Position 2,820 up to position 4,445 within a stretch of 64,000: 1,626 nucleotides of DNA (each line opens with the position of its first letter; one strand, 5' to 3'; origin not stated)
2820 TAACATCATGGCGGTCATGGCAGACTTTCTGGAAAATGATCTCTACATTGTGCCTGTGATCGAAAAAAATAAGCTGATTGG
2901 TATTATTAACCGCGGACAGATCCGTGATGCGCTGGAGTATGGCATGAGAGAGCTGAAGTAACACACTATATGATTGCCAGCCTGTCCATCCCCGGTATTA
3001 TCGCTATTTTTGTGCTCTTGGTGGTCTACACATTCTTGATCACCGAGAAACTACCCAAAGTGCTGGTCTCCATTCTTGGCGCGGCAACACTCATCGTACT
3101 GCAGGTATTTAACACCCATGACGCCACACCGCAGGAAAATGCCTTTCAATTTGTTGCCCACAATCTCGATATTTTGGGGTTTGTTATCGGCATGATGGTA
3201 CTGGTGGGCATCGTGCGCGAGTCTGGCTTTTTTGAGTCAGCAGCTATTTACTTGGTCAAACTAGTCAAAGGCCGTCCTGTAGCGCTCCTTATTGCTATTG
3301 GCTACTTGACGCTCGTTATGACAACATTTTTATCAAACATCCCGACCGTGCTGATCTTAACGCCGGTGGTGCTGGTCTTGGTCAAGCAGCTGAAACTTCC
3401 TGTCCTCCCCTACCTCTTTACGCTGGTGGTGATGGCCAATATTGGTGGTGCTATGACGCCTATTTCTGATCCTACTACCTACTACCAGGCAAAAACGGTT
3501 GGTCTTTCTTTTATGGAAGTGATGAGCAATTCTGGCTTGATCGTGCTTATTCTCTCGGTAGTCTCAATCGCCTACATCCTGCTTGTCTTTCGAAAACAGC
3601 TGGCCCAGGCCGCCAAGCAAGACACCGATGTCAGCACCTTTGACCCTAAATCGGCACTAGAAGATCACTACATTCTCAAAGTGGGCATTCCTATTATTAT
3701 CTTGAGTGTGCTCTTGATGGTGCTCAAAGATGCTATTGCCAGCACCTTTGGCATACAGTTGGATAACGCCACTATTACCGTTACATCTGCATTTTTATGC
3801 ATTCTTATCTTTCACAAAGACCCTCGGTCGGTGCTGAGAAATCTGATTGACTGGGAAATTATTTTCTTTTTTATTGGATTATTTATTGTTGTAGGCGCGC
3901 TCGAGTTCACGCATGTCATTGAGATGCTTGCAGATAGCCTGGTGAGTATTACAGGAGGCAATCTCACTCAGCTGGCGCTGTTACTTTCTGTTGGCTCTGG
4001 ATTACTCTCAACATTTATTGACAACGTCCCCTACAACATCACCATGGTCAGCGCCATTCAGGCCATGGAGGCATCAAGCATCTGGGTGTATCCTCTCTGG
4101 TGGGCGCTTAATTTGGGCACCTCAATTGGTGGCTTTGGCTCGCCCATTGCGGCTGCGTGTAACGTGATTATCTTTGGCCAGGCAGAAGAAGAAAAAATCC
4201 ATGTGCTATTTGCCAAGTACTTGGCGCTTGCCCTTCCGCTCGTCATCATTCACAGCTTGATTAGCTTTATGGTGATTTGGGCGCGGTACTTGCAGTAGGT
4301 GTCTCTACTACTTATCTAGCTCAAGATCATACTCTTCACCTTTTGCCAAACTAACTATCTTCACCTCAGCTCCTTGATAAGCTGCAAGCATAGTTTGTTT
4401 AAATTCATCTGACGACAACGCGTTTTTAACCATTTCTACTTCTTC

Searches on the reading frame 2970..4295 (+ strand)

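Call 41: search_protein_families(library=pfam, proteins=[window:2970-4295:+], max_evalue=0.01)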
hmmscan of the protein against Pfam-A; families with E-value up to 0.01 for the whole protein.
window:2970-4295:+ (442 aa): 2 families
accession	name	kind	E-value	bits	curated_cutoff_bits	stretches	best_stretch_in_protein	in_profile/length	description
PF03600.22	CitMHS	-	1.6e-62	212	31.9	1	20-383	1-336/336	Citrate transporter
PF02040.21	ArsB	-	3.1e-12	47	22.2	1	12-434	2-417/423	Arsenical pump membrane protein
